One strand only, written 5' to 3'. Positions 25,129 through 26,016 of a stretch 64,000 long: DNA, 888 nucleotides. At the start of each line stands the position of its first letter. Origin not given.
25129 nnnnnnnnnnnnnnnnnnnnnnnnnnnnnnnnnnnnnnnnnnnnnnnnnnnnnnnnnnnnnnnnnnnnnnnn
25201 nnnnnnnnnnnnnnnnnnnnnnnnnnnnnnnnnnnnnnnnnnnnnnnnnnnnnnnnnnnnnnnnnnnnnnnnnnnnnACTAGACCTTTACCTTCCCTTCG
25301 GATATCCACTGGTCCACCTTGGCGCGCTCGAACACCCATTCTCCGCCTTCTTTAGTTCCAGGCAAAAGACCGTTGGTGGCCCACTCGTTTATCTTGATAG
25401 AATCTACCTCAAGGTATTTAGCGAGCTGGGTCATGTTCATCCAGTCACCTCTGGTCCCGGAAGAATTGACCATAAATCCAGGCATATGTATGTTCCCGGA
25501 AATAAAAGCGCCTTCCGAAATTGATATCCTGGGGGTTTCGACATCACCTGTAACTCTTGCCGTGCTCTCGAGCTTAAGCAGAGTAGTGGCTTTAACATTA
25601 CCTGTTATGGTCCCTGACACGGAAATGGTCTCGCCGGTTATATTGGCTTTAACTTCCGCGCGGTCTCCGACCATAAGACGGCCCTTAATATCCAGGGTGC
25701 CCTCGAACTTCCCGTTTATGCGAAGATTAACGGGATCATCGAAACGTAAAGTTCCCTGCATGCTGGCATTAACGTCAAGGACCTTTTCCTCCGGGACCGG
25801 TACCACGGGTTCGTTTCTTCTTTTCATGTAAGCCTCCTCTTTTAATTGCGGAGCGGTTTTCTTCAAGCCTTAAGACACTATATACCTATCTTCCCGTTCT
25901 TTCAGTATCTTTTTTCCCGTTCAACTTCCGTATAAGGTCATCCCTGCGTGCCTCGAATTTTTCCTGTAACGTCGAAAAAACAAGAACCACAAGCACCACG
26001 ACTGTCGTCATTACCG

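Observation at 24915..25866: Adjacent pair: tail-anchored HTH_17 protein and a bactofilin fused to a paralogous HTH_17 DNA-binding domain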

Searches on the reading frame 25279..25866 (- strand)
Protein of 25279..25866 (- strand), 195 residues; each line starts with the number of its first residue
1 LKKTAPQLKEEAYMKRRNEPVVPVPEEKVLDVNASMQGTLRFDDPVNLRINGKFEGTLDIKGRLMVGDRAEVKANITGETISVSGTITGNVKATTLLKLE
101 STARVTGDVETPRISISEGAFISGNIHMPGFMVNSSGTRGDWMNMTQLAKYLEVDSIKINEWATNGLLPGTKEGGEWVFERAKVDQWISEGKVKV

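Call 3: search_protein_families(library=pfam, proteins=[window:25279-25866:-], max_evalue=1)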
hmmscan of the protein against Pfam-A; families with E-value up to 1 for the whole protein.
window:25279-25866:- (195 aa): 4 families
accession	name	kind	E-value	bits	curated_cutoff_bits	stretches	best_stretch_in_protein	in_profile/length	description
PF04519.19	Bactofilin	-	1.3e-24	86.8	27.9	1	29-126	2-97/98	Polymer-forming cytoskeletal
PF12728.13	HTH_17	-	7.6e-07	29.7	27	1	142-191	1-50/51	Helix-turn-helix domain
PF18715.7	Phage_spike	-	0.085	13.3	28.2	1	90-129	6-47/53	Phage spike trimer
PF13411.12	MerR_1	-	0.2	12.2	21.6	1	143-185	1-44/69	MerR HTH family regulatory protein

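Call 4: search_protein_families(library=ncbifam, proteins=[window:25279-25866:-], max_evalue=1)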
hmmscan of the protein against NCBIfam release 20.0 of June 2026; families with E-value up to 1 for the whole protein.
window:25279-25866:- (195 aa): 3 families
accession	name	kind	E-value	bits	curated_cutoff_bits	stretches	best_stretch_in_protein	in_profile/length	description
NF047737.1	antiphage_MADS1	equivalog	3.1e-10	40.1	80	1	142-188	3-49/49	methylation-associated defense system helix-turn-helix domain-containing protein MAD1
TIGR01764.1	excise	domain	1.4e-05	25.4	28.8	1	144-189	3-48/49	excisionase family DNA-binding protein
NF040481.1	YdcK_fam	equivalog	0.0023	16.9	350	1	34-86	256-308/326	YdcK family protein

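Call 5: find_homologous_proteins(query=window:25279-25827:-, max_evalue=0.001)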
Query window:25279-25827:- (182 aa): 1837 proteins with E <= 0.001 among 1914 candidates; the best 120 are listed.
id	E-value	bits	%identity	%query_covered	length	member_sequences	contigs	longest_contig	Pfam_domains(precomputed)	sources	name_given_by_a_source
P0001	3.3e-114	397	100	100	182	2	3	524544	PF12728.14,PF04519.20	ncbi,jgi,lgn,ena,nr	ncbi:MAG TPA: polymer-forming cytoskeletal protein [Candidatus Omnitrophota bacterium]|nr:polymer-fo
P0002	3.7e-97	341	86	100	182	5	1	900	PF12728.14,PF04519.20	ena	-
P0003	6.6e-96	337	86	100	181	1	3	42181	PF12728.14,PF04519.20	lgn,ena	-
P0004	2.7e-93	329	82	100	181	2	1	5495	PF12728.14,PF04519.20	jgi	jgi:excisionase family DNA binding protein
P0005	8.0e-91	321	79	100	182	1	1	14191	PF12728.14,PF04519.20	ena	-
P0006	1.3e-90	320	79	100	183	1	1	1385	PF12728.14,PF04519.20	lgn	-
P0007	7.2e-90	318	80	100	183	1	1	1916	PF12728.14,PF04519.20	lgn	-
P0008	8.7e-90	317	80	100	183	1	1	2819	PF12728.14,PF04519.20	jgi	jgi:cytoskeletal protein CcmA (bactofilin family)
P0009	8.7e-86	304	76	100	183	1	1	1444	PF12728.14,PF04519.20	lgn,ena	-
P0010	5.6e-85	302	76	100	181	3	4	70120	PF12728.14,PF04519.20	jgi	jgi:excisionase family DNA binding protein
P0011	1.4e-84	300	75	99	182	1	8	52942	PF12728.14,PF04519.20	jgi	jgi:excisionase family DNA binding protein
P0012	3.9e-84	299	74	100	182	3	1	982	PF12728.14,PF04519.20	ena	-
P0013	5.5e-82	292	74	100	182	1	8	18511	PF12728.14,PF04519.20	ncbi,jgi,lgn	jgi:excisionase family DNA binding protein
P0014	5.9e-81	289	72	100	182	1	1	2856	PF12728.14,PF04519.20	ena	-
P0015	1.8e-79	284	71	100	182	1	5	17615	PF12728.14,PF04519.20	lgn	-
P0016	6.8e-76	272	68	92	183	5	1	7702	PF12728.14,PF04519.20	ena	-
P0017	1.3e-75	271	65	100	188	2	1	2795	PF12728.14,PF04519.20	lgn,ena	-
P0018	1.9e-75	271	66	100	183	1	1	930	PF12728.14,PF04519.20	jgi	jgi:excisionase family DNA binding protein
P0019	9.5e-75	268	65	99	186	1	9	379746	PF12728.14,PF04519.20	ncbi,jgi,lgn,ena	-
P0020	9.8e-75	268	68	99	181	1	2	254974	PF12728.14,PF04519.20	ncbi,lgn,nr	ncbi:MAG: polymer-forming cytoskeletal protein [Candidatus Omnitrophica bacterium]|nr:polymer-formin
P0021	1.7e-74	267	65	100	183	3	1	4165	PF12728.14,PF04519.20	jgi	jgi:excisionase family DNA binding protein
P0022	2.3e-74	267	66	100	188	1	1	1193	PF12728.14,PF04519.20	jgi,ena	-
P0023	2.8e-74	267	63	100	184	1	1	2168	PF12728.14,PF04519.20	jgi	jgi:excisionase family DNA binding protein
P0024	3.2e-74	267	66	100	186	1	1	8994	PF12728.14,PF04519.20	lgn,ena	-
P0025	3.2e-74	267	64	100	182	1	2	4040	PF12728.14,PF04519.20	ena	-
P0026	4.2e-74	266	64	100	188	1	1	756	PF12728.14,PF04519.20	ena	-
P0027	4.5e-74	266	67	99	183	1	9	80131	PF12728.14,PF04519.20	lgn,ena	-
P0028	5.7e-74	266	65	100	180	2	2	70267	PF12728.14,PF04519.20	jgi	jgi:excisionase family DNA binding protein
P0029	6.2e-74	266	70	94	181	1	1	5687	PF12728.14,PF04519.20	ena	-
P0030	9.4e-74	265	65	100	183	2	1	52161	PF12728.14,PF04519.20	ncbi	ncbi:MAG: polymer-forming cytoskeletal protein [Candidatus Omnitrophota bacterium]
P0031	9.7e-74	265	66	99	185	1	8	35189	PF12728.14,PF04519.20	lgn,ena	-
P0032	1.1e-73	265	64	100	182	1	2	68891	PF12728.14,PF04519.20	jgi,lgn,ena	-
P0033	1.5e-73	264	62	100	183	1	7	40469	PF12728.14,PF04519.20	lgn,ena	-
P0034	1.6e-73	264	64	100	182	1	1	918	PF12728.14,PF04519.20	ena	-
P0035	2.8e-73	263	65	100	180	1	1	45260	PF12728.14,PF04519.20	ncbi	-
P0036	4.2e-73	263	64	100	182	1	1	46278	PF12728.14,PF04519.20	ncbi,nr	ncbi:MAG: polymer-forming cytoskeletal protein [Candidatus Omnitrophota bacterium]|nr:polymer-formin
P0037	4.8e-73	263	66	99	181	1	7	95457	PF12728.14,PF04519.20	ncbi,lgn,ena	-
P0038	1.0e-72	262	66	100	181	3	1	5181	PF12728.14,PF04519.20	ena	-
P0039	1.3e-72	261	64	100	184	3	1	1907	PF12728.14,PF04519.20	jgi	-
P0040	2.5e-72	260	64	98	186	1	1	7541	PF12728.14,PF04519.20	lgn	-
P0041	2.8e-72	260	66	100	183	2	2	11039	PF12728.14,PF04519.20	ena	-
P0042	3.9e-72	260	63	100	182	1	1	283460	PF12728.14,PF04519.20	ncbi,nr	ncbi:MAG: helix-turn-helix domain-containing protein [Candidatus Omnitrophica bacterium]|nr:helix-tu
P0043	4.2e-72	260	64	99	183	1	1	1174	PF12728.14,PF04519.20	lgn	-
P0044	4.2e-72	260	66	93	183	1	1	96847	PF12728.14,PF04519.20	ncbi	ncbi:polymer-forming cytoskeletal protein [Candidatus Omnitrophota bacterium]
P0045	4.5e-72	260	62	99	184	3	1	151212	PF12728.14,PF04519.20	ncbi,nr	ncbi:MAG: polymer-forming cytoskeletal protein [Candidatus Tantalella remota]|nr:polymer-forming cyt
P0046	6.3e-72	259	63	99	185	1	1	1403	PF12728.14,PF04519.20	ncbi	-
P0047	6.8e-72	259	62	100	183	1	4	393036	PF12728.14,PF04519.20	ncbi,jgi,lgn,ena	-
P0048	8.9e-72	259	64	99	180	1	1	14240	PF12728.14,PF04519.20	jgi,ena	-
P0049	1.1e-71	258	64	99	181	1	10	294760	PF12728.14,PF04519.20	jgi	-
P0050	1.3e-71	258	63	99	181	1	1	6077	PF12728.14,PF04519.20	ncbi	ncbi:polymer-forming cytoskeletal protein [Candidatus Omnitrophota bacterium]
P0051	2.1e-71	257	64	99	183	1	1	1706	PF12728.14,PF04519.20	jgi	jgi:excisionase family DNA binding protein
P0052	2.5e-71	257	64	100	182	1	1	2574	PF12728.14,PF04519.20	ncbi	ncbi:MAG: polymer-forming cytoskeletal protein [Candidatus Omnitrophota bacterium]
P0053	2.6e-71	257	64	100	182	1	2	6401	PF12728.14,PF04519.20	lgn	-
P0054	3.1e-71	257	64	99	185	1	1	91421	PF12728.14,PF04519.20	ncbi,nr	ncbi:MAG: helix-turn-helix domain-containing protein [Candidatus Omnitrophica bacterium]|nr:helix-tu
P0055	3.3e-71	257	64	100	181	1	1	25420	PF12728.14,PF04519.20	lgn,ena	-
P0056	4.1e-71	256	62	99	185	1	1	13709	PF12728.14,PF04519.20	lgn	-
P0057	7.1e-71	256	63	100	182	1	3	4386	PF12728.14,PF04519.20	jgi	jgi:excisionase family DNA binding protein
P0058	2.1e-70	254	63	99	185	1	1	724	PF12728.14,PF04519.20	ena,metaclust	metaclust:\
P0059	2.7e-70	254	63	100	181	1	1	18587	PF12728.14,PF04519.20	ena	-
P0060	2.9e-70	254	62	99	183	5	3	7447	PF12728.14,PF04519.20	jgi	-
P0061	4.1e-70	253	63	99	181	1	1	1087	PF12728.14,PF04519.20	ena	-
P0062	4.3e-70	253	61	100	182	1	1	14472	PF12728.14,PF04519.20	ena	-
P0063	6.4e-70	253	63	100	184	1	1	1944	PF12728.14,PF04519.20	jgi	-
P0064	7.9e-70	252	62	99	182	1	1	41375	PF12728.14,PF04519.20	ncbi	ncbi:MAG: polymer-forming cytoskeletal protein [Candidatus Omnitrophota bacterium]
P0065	8.4e-70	252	64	99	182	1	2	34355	PF12728.14,PF04519.20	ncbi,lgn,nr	ncbi:MAG: polymer-forming cytoskeletal protein [Candidatus Omnitrophota bacterium]|nr:polymer-formin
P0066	1.4e-69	251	62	98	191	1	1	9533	PF12728.14,PF04519.20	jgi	-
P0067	1.4e-69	251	62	98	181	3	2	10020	PF12728.14,PF04519.20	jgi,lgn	-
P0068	2.5e-69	251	62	100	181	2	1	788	PF12728.14,PF04519.20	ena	-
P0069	2.6e-69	251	64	99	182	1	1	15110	PF12728.14,PF04519.20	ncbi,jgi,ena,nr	ncbi:MAG: hypothetical protein DRP85_06675 [Candidatus Makaraimicrobium thalassicum]|nr:MAG: hypothe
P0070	3.3e-69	250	63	99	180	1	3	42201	PF12728.14,PF04519.20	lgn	-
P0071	3.4e-69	250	64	100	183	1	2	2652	PF12728.14,PF04519.20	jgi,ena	-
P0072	3.5e-69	250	66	93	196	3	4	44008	PF12728.14,PF04519.20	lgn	-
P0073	4.0e-69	250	66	99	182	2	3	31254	PF12728.14,PF04519.20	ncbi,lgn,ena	-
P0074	4.2e-69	250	59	99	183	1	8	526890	PF12728.14,PF04519.20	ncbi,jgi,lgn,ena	-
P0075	5.6e-69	249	64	99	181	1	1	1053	PF12728.14,PF04519.20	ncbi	-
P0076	1.1e-68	249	63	99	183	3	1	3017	PF12728.14,PF04519.20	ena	-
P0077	2.1e-68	248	62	98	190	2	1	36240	PF12728.14,PF04519.20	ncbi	ncbi:MAG: polymer-forming cytoskeletal protein [Candidatus Omnitrophota bacterium]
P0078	2.2e-68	248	61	99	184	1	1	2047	PF12728.14,PF04519.20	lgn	-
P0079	2.7e-68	247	61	99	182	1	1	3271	PF12728.14,PF04519.20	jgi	jgi:excisionase family DNA binding protein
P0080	3.0e-68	247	62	100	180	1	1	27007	PF12728.14,PF04519.20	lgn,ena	-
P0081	4.2e-68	247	59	99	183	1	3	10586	PF12728.14,PF04519.20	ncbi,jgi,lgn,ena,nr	ncbi:MAG: polymer-forming cytoskeletal protein [Candidatus Omnitrophica bacterium]|jgi:excisionase f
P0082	5.5e-68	246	59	100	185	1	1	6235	PF12728.14,PF04519.20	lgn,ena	-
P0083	5.9e-68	246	62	99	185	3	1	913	PF12728.14,PF04519.20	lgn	-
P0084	1.0e-67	245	59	100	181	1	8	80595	PF12728.14,PF04519.20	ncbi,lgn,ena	ncbi:MAG: polymer-forming cytoskeletal protein [Candidatus Omnitrophota bacterium]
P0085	1.4e-67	245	64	99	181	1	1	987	PF12728.14,PF04519.20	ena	-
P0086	1.6e-67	245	61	98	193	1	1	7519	PF12728.14,PF04519.20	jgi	jgi:excisionase family DNA binding protein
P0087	1.6e-67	245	60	100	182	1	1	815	PF12728.14,PF04519.20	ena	-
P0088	2.2e-67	244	60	100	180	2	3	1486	PF12728.14,PF04519.20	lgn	-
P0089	3.8e-67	244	62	100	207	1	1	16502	PF12728.14,PF04519.20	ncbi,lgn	-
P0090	9.6e-67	242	60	98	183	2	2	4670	PF12728.14,PF04519.20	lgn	-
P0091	1.2e-66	242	59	99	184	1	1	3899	PF12728.14,PF04519.20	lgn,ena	-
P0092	1.2e-66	242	62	99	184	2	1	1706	PF12728.14,PF04519.20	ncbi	-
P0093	1.6e-66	241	63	93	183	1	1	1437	PF12728.14,PF04519.20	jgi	-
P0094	1.7e-66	241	63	99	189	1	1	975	PF12728.14,PF04519.20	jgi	-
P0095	3.2e-66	241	61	98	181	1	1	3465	PF12728.14,PF04519.20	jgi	-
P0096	5.7e-66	240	59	99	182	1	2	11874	PF12728.14,PF04519.20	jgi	jgi:excisionase family DNA binding protein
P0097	6.3e-66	240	58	99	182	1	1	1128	PF12728.14,PF04519.20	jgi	jgi:excisionase family DNA binding protein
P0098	6.6e-66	239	62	98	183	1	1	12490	PF12728.14,PF04519.20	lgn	-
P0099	7.6e-66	239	59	99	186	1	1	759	PF12728.14,PF04519.20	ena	-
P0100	7.9e-66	239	60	98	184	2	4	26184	PF12728.14,PF04519.20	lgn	-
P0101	9.3e-66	239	60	99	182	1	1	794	PF12728.14,PF04519.20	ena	-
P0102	1.0e-65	239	60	99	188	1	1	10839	PF12728.14,PF04519.20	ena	-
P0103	1.1e-65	239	61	99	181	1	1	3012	PF12728.14,PF04519.20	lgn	-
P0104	1.2e-65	239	65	93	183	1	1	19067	PF12728.14,PF04519.20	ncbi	ncbi:MAG: polymer-forming cytoskeletal protein [Candidatus Omnitrophota bacterium]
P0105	1.5e-65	238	62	99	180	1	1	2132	PF12728.14,PF04519.20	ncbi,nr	ncbi:MAG: helix-turn-helix domain-containing protein [Candidatus Omnitrophica bacterium]|nr:helix-tu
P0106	1.9e-65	238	58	99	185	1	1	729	PF12728.14,PF04519.20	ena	-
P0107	2.1e-65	238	61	99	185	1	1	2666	PF12728.14,PF04519.20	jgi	-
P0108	2.3e-65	238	57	100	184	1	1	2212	PF12728.14,PF04519.20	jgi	-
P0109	2.8e-65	237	58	100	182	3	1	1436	PF12728.14,PF04519.20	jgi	jgi:excisionase family DNA binding protein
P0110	3.4e-65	237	60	100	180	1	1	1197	PF12728.14,PF04519.20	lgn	-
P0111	3.5e-65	237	61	100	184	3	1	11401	PF12728.14,PF04519.20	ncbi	ncbi:MAG: polymer-forming cytoskeletal protein [Candidatus Omnitrophota bacterium]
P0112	3.7e-65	237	55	100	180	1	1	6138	PF12728.14,PF04519.20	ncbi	-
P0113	4.1e-65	237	61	99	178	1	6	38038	PF12728.14,PF04519.20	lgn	-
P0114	6.4e-65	236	59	100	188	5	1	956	PF12728.14,PF04519.20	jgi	-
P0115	7.2e-65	236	64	99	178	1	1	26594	PF12728.14,PF04519.20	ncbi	ncbi:MAG: polymer-forming cytoskeletal protein [Candidatus Omnitrophota bacterium]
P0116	7.9e-65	236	60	99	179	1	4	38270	PF12728.14,PF04519.20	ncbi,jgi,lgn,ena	-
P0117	8.8e-65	236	61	99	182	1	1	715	PF12728.14,PF04519.20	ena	-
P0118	1.0e-64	236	59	99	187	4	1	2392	PF12728.14,PF04519.20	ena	-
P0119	1.1e-64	235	59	100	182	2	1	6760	PF12728.14,PF04519.20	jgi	-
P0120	2.1e-64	235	59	99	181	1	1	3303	PF12728.14,PF04519.20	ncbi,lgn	ncbi:MAG: polymer-forming cytoskeletal protein [Candidatus Omnitrophota bacterium]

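Call 8: find_related_loci(query=window:25279-25827:-, collection=genome_contigs, flank=5000)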
Query window:25279-25827:- (182 aa) in genome_contigs; peptide patterns used: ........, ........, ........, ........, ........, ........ (x = any residue, [..] = any of these).
215 stretches matched a pattern; 126 encode a relative of the query (tblastn E <= 1e-3); the best 80 are kept; 80 distinct loci.
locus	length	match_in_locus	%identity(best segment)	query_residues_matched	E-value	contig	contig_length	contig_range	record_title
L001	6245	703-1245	83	1-182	1e-99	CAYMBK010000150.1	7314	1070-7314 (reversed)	MAG TPA_asm: uncultured Planctomycetia bacterium isolate SRP067234_co1_283 genome assembly, contig: k99_872907, whole ge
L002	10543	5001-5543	76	1-182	2e-91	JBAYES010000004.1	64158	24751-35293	MAG: Candidatus Omnitrophota bacterium isolate SO_2016_CLC_T2_83 scaffold00126_PH3_Jul20_2016, whole genome shotgun sequ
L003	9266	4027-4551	75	8-182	1e-86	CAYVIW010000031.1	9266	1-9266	MAG TPA_asm: uncultured Planctomycetia bacterium isolate SRP067234_co1_337 genome assembly, contig: k99_1066372, whole g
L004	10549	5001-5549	65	1-182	9e-80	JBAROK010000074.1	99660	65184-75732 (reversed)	MAG: Candidatus Omnitrophota bacterium isolate MFD13429_ilm_asm_bin15 k127_170526, whole genome shotgun sequence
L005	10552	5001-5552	65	2-182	2e-79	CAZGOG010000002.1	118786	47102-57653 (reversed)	MAG TPA_asm: uncultured Planctomycetia bacterium isolate binchicken_co334_259 genome assembly, contig: NODE_179_length_1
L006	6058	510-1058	65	1-182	4e-79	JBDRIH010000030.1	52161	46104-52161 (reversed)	MAG: Candidatus Omnitrophota bacterium isolate MEGAHIT-group-1.574 k141_3705059, whole genome shotgun sequence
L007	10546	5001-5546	64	1-182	8e-79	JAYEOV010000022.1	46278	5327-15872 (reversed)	MAG: Candidatus Omnitrophota bacterium isolate MAG020 MAG020_22, whole genome shotgun sequence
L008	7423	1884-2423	65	1-182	1e-78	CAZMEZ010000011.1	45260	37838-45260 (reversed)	MAG TPA_asm: uncultured Planctomycetia bacterium isolate SRP141376_co1_78 genome assembly, contig: NODE_1986_length_4526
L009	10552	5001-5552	64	1-182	2e-78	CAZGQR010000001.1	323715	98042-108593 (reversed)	MAG TPA_asm: uncultured Planctomycetia bacterium isolate binchicken_co334_155 genome assembly, contig: NODE_5_length_323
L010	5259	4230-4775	62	2-182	2e-77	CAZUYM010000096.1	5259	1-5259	MAG TPA_asm: uncultured Planctomycetia bacterium isolate binchicken_co171_70 genome assembly, contig: NODE_6500_length_5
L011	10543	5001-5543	64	2-182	2e-77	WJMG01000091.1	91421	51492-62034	MAG: Candidatus Omnitrophota bacterium isolate Bin_214 k141_4827582, whole genome shotgun sequence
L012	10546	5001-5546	62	2-182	3e-76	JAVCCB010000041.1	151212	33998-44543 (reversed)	MAG: Candidatus Tantalella remota isolate MAG_3300035698_1097 Ga0374944_042792, whole genome shotgun sequence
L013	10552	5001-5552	63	8-182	2e-74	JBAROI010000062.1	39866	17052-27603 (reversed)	MAG: Candidatus Omnitrophota bacterium isolate MFD13429_ilm_asm_bin31 k127_132746, whole genome shotgun sequence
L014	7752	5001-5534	66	1-180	3e-74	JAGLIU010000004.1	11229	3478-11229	MAG: Candidatus Omnitrophota bacterium isolate RS_3_17 ROV157_3.bin.17.fa_4, whole genome shotgun sequence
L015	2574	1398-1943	64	1-182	2e-75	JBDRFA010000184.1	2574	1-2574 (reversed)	MAG: Candidatus Omnitrophota bacterium isolate MEGAHIT-group-1.343 k141_6069094, whole genome shotgun sequence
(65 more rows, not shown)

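Call 21: predict_structure(alignment_id=A1)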
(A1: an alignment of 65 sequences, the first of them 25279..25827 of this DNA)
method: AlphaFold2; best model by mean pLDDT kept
length: 182 residues; sequences in the alignment: 65
mean_pLDDT: 76.1   pTM: 0.52
mean pLDDT of the five models: 76.1, 75.0, 74.3, 72.9, 72.3
residues with pLDDT >= 90: 43; 70-90: 91; 50-70: 26; < 50: 22
segments of 3 or more residues with pLDDT < 50: 1-14, 120-125
pLDDT, mean of each block of 10 residues (from residue 1): 43 55 75 84 87 89 90 92 91 92 91 74 54 73 76 72 71 67 48
secondary structure, 60 per line:
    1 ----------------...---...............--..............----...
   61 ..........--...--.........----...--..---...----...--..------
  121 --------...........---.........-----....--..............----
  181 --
elements in order: E17-19 E23-37 E40-53 E58-70 E73-75 E78-86 E91-93 E101-103 E108-110 E129-131 H132-139 H143-151 E157-160 E163-167 H168-176
